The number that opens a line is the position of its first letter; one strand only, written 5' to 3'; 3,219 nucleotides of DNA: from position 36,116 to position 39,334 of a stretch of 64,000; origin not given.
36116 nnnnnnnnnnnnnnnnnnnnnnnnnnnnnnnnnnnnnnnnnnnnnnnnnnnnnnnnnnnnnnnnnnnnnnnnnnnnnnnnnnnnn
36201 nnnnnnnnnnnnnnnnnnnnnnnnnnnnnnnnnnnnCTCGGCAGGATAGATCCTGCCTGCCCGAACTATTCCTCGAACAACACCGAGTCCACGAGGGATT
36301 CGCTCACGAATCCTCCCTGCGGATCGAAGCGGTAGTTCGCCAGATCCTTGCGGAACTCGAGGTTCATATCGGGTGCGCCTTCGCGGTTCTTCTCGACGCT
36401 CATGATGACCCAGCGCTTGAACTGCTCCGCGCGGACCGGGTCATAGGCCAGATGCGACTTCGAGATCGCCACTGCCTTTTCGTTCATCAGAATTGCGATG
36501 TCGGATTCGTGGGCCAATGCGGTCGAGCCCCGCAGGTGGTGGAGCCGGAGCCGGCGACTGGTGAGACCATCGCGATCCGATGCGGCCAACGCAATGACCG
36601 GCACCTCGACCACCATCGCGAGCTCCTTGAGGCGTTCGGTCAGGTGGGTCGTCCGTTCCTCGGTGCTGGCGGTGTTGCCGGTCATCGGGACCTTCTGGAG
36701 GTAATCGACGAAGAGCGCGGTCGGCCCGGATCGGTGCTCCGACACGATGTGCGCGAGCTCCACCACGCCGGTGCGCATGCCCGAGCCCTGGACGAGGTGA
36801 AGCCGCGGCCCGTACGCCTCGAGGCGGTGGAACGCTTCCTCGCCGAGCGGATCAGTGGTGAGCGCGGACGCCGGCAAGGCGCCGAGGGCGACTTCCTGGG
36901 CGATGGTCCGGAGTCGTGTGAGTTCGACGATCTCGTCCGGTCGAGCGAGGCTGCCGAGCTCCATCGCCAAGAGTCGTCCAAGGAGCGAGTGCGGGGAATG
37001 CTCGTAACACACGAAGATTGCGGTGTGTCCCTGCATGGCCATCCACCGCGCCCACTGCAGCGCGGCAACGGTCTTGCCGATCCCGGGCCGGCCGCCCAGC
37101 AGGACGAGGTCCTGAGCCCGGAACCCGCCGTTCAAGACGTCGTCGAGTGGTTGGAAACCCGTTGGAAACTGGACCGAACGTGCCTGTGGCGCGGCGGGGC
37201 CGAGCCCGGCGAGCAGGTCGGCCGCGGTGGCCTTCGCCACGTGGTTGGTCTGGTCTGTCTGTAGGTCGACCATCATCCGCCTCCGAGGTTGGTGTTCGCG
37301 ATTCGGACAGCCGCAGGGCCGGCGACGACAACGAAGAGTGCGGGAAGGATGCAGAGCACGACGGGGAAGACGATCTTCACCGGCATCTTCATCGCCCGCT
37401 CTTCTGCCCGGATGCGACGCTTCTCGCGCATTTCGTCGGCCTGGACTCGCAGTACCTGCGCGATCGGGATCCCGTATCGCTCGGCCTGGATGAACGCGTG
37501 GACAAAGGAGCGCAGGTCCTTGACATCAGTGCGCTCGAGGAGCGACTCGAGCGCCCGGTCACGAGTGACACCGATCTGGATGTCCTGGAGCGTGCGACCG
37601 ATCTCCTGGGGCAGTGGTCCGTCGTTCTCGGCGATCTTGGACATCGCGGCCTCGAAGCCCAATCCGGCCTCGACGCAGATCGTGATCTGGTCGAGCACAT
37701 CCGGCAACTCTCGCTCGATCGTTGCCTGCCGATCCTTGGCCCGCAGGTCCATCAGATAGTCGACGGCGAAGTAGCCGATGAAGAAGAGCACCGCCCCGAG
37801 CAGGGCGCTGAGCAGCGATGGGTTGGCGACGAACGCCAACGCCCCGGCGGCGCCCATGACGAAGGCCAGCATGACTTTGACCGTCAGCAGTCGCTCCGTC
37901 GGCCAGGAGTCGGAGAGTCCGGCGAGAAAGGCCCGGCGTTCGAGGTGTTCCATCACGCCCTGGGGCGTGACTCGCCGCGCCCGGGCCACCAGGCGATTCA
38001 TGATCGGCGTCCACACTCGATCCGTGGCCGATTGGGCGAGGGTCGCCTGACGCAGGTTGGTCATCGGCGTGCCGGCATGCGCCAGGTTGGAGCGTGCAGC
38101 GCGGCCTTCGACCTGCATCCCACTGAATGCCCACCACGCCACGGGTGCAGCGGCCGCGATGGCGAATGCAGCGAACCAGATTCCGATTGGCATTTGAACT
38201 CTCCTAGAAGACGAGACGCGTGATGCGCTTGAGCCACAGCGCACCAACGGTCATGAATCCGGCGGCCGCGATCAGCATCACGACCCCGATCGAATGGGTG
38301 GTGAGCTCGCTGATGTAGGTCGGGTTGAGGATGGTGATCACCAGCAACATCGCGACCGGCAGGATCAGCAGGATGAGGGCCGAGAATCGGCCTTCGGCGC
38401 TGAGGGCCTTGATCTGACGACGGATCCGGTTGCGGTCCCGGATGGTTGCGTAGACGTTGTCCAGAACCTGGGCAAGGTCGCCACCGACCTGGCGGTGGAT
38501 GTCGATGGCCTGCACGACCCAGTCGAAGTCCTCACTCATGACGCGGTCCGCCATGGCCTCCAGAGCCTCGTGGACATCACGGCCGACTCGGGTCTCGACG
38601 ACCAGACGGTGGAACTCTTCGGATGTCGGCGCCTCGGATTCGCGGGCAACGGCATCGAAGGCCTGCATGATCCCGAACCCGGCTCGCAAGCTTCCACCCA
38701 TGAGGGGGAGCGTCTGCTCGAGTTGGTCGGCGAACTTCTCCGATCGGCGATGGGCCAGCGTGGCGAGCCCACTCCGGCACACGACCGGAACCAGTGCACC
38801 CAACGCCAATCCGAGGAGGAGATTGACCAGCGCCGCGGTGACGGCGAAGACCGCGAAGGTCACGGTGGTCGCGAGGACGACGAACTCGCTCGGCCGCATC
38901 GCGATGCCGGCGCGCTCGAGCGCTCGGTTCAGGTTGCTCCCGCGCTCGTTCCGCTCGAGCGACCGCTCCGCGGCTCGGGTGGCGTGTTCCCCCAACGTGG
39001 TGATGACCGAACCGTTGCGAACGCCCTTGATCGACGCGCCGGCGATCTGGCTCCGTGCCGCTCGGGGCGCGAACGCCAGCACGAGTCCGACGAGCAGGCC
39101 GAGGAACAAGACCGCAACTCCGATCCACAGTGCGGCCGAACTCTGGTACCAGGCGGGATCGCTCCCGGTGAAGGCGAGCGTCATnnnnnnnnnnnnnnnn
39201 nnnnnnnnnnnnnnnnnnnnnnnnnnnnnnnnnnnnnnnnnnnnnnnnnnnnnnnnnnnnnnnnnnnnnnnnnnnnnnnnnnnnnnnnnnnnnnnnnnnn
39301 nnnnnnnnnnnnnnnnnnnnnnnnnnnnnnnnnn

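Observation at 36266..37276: Stand-alone DnaB-C/KaiC-like RecA-superfamily ATPase translationally coupled to tadC: a possible third, ArlH/FlaH-like ATPase of a bacterial Tad pilus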

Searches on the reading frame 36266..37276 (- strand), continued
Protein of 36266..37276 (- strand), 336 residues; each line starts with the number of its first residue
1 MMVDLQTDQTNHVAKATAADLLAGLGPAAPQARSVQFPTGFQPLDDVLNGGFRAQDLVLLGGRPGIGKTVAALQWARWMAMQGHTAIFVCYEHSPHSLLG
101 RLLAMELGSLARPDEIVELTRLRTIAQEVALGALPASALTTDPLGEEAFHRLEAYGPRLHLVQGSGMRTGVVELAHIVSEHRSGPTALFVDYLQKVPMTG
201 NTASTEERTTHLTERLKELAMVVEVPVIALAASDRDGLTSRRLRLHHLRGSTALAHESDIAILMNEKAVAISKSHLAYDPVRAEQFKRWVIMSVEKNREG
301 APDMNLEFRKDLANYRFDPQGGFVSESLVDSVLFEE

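Call 76: search_protein_families(library=pfam, proteins=[L045:6656-8503:+, L045:9875-10912:+, L010:9606-9875:+, L010:8942-9550:+, L010:7283-8812:+, L012:5038-6018:+, L083:9992-10996:+, L082:11404-12453:+], max_evalue=0.001)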
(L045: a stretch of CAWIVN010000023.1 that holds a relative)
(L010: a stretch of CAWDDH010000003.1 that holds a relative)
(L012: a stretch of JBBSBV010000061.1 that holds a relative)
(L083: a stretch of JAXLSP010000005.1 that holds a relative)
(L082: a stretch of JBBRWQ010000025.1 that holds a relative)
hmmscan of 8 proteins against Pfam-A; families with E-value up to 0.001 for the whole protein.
L045:6656-8503:+ (615 aa): 5 families
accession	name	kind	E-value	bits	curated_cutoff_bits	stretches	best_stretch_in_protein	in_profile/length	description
PF07676.18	PD40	-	9.9e-12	44.9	20.9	1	510-544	2-37/38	WD40-like Beta Propeller Repeat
PF07719.23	TPR_2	-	1.7e-09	37.5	27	0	17-46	5-34/34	Tetratricopeptide repeat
PF13174.12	TPR_6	-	3.5e-08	34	26.3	1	17-45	4-32/33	Tetratricopeptide repeat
PF13432.12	TPR_16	-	7.9e-08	33.1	32.7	0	17-61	1-45/65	Tetratricopeptide repeat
PF13428.12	TPR_14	-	7.3e-07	29.7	23.5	1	18-53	6-41/44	Tetratricopeptide repeat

L045:9875-10912:+ (345 aa): 3 families
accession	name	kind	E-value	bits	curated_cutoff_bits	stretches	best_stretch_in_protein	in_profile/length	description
PF03796.21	DnaB_C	-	1.3e-25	90.7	27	1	43-319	3-248/255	DnaB-like helicase C terminal domain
PF06745.19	ATPase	-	3.2e-07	30.4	26.6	1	43-107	2-65/231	KaiC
PF13481.12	AAA_25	-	2.3e-06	27.8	27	1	46-161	19-141/195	AAA domain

L010:9606-9875:+ (89 aa): 1 family
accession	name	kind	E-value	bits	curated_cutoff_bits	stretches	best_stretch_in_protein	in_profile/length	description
PF04964.19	Flp_Fap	-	2.8e-06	27.5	32.2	1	45-75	3-33/46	Flp/Fap pilin component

L010:8942-9550:+ (202 aa): 2 families
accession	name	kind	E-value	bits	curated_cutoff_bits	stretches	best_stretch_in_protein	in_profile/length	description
PF00196.25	GerE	-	8.5e-13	48.2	23.5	1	131-185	2-56/57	Bacterial regulatory proteins, luxR family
PF00072.30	Response_reg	-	4.8e-10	40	30.2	1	14-93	30-110/111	Response regulator receiver domain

L010:7283-8812:+ (509 aa): 1 family
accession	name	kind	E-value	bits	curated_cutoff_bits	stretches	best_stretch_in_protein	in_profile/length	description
PF02518.31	HATPase_c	-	1.2e-18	68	26.4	1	380-485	3-110/111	Histidine kinase-, DNA gyrase B-, and HSP90-like ATPase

L012:5038-6018:+ (326 aa): 5 families
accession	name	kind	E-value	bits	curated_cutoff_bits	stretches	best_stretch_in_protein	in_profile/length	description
PF03796.21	DnaB_C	-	1.5e-21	77.4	27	2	23-90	3-71/255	DnaB-like helicase C terminal domain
PF13481.12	AAA_25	-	6.1e-08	32.9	27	1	22-214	15-187/195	AAA domain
PF13191.12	AAA_16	-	1.3e-06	29.4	32.6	1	39-180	24-144/167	AAA ATPase domain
PF06745.19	ATPase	-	1.6e-06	28.1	26.6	1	24-86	3-67/231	KaiC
PF09848.15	SLFN-g3_helicase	-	0.0003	20.6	24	1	41-91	3-55/354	Schlafen group 3, DNA/RNA helicase domain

L083:9992-10996:+ (334 aa): 6 families
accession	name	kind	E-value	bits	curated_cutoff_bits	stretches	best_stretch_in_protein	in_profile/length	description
PF03796.21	DnaB_C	-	6.8e-26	91.6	27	1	33-311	3-251/255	DnaB-like helicase C terminal domain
PF13481.12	AAA_25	-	1.1e-12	48.5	27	1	34-232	17-192/195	AAA domain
PF06745.19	ATPase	-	1.4e-12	48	26.6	1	33-181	2-155/231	KaiC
PF13191.12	AAA_16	-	8e-05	23.6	32.6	1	38-152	11-104/167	AAA ATPase domain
PF01656.29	CbiA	-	0.00029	21.3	25.4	1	54-174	3-63/125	CobQ/CobB/MinD/ParA nucleotide binding domain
PF20720.3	nSTAND3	-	0.00043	20.4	27.2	0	50-90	17-54/155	Novel STAND NTPase 3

L082:11404-12453:+ (349 aa): 5 families
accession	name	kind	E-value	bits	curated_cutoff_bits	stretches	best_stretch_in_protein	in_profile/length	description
PF03796.21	DnaB_C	-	1.9e-30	106.5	27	1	39-326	3-251/255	DnaB-like helicase C terminal domain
PF06745.19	ATPase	-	1.4e-09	38.1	26.6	1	39-102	2-66/231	KaiC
PF13481.12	AAA_25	-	4.9e-09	36.5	27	1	45-203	22-157/195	AAA domain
PF24883.2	NPHP3_N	-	0.00019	22.1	24.8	1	57-98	23-64/164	Nephrocystin 3, N-terminal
PF01656.29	CbiA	-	0.00037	20.9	25.4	1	65-290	8-92/125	CobQ/CobB/MinD/ParA nucleotide binding domain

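Call 78: search_protein_families(library=pfam, proteins=[L082:7491-8900:+, L082:8903-9916:+, L082:12377-13726:+, L082:13723-15069:+, L082:14898-16271:+, L082:16291-17265:+, L082:17760-19571:+, L083:6509-7849:-, L083:11280-12056:-, L083:12609-13682:-], max_evalue=0.0001)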
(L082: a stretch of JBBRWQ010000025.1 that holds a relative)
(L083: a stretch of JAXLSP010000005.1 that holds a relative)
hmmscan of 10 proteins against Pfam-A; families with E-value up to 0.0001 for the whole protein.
L082:7491-8900:+ (469 aa): 2 families
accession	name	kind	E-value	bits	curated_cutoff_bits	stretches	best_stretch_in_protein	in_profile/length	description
PF16653.10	Sacchrp_dh_C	-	3.2e-23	83.6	31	1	194-444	1-261/265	Saccharopine dehydrogenase C-terminal domain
PF03435.24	Sacchrp_dh_NADP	-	1.1e-15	58.5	25.1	1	48-189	1-128/129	Saccharopine dehydrogenase NADP binding domain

L082:8903-9916:+ (337 aa): 1 family
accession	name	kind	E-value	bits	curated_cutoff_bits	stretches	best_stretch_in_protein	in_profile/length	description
PF00491.26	Arginase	-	3.4e-83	279.8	22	1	31-310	1-277/280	Arginase family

L082:12377-13726:+ (449 aa): 3 families
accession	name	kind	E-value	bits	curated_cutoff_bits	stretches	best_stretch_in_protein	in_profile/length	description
PF08436.17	DXP_redisom_C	-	4.2e-36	123.4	26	1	197-280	1-84/84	1-deoxy-D-xylulose 5-phosphate reductoisomerase C-terminal domain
PF13288.12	DXPR_C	-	5.1e-33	114.2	27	1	313-433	2-114/115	DXP reductoisomerase C-terminal domain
PF02670.22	DXP_reductoisom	-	6.4e-33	114.6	21.7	1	51-185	1-129/129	1-deoxy-D-xylulose 5-phosphate reductoisomerase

L082:13723-15069:+ (448 aa): 4 families
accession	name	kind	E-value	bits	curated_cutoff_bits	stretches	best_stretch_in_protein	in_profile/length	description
PF02163.28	Peptidase_M50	-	1e-40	139.9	27.2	1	10-405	2-206/221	Peptidase family M50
PF17820.7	PDZ_6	-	2.6e-10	40.3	27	1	184-232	6-54/54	PDZ domain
PF13180.12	PDZ_2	-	1.6e-05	25.5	27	1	185-240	21-77/80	PDZ domain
PF00595.29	PDZ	-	1.8e-05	25.4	23.2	1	185-230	34-80/81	PDZ domain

L082:14898-16271:+ (457 aa): 1 family
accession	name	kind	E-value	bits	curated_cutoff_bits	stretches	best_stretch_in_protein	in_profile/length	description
PF04551.19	GcpE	-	3.3e-142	474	32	1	92-431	2-340/343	GcpE protein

L082:16291-17265:+ (324 aa): 3 families
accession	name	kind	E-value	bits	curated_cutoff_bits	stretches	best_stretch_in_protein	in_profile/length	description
PF13312.11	DUF4081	-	2.4e-35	121.4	25.3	1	93-197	3-105/105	Domain of unknown function (DUF4081)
PF00583.31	Acetyltransf_1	-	3.5e-08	34.2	20.7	1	249-313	50-116/116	Acetyltransferase (GNAT) family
PF13508.13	Acetyltransf_7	-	8.5e-05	23.3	27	0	234-315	5-84/84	Acetyltransferase (GNAT) domain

L082:17760-19571:+ (603 aa): 3 families
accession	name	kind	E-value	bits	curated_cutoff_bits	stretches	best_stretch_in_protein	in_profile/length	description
PF00587.30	tRNA-synt_2b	-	8.8e-27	94.7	29.3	1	99-477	1-177/179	tRNA synthetase class II core domain (G, H, P, S and T)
PF03129.25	HGTP_anticodon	-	5.9e-19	68.5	21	1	496-586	2-93/94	Anticodon binding domain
PF04073.20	tRNA_edit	-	6.4e-12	46.1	25.5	1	262-392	1-115/123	Aminoacyl-tRNA editing domain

L083:6509-7849:- (446 aa): 1 family
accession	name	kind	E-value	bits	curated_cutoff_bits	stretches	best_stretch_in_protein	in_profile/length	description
PF00202.27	Aminotran_3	-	2.3e-97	326.7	30.5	1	29-437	9-403/403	Aminotransferase class-III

L083:11280-12056:- (258 aa): 1 family
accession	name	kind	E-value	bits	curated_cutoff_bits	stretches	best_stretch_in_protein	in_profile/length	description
PF00687.26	Ribosomal_L1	-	9.5e-70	234.6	32.2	1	49-238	2-198/198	Ribosomal protein L1p/L10e family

L083:12609-13682:- (357 aa): 1 family
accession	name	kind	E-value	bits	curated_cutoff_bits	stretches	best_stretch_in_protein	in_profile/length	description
PF02357.24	NusG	-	7.9e-29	100.5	22.2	1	168-270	2-92/93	Transcription termination factor nusG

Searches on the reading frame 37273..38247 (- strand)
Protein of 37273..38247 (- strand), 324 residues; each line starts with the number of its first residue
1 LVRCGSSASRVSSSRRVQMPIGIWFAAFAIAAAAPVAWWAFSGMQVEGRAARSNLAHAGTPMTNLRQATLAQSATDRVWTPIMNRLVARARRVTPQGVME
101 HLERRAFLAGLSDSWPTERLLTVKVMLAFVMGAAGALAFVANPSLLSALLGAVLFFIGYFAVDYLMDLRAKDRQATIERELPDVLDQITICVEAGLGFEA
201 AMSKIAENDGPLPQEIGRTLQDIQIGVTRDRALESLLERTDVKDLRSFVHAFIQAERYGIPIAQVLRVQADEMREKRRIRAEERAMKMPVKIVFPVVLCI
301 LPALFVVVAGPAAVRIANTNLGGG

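Call 5: search_protein_families(library=pfam, proteins=[window:37273-38247:-], max_evalue=0.01)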
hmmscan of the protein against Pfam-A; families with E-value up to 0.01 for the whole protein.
window:37273-38247:- (324 aa): 2 families
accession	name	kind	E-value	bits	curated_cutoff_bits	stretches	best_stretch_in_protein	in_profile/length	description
PF00482.28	T2SSF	-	2.4e-22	79.7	25.2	1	185-308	2-123/125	Type II secretion system (T2SS), protein F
PF00001.26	7tm_1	-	0.0033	17.4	30.5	0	262-309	176-225/260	7 transmembrane receptor (rhodopsin family)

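Call 6: search_protein_families(library=ncbifam, proteins=[window:37273-38247:-], max_evalue=0.01)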
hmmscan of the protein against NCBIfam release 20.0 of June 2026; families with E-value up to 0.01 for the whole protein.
window:37273-38247:- (324 aa): 1 family
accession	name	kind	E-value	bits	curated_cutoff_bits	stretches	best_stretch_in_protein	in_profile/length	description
NF046075.1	UpsF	equivalog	0.00011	21.2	400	1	132-266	268-393/484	membrane pilin protein UpsF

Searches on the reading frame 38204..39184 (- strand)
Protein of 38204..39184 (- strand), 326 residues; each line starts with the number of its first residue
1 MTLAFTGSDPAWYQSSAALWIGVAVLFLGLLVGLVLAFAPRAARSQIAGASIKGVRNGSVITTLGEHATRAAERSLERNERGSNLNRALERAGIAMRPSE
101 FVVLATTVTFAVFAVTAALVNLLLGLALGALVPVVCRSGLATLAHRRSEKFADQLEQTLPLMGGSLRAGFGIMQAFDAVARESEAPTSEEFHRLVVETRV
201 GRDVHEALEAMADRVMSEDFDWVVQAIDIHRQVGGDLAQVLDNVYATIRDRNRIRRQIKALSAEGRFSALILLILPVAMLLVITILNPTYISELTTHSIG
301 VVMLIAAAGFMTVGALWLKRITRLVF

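Call 5: search_protein_families(library=pfam, proteins=[window:38204-39184:-], max_evalue=0.01)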
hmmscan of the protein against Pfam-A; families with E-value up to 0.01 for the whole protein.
window:38204-39184:- (326 aa): 1 family
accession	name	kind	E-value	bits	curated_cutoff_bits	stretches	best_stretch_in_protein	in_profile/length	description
PF00482.28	T2SSF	-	5.7e-20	72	25.2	1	161-284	4-124/125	Type II secretion system (T2SS), protein F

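Call 6: search_protein_families(library=ncbifam, proteins=[window:38204-39184:-], max_evalue=0.01)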
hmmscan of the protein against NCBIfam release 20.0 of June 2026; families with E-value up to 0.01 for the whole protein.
window:38204-39184:- (326 aa): 1 family
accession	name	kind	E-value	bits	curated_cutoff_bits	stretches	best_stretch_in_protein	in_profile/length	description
NF046075.1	UpsF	equivalog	3.1e-09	36.2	400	1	110-309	268-456/484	membrane pilin protein UpsF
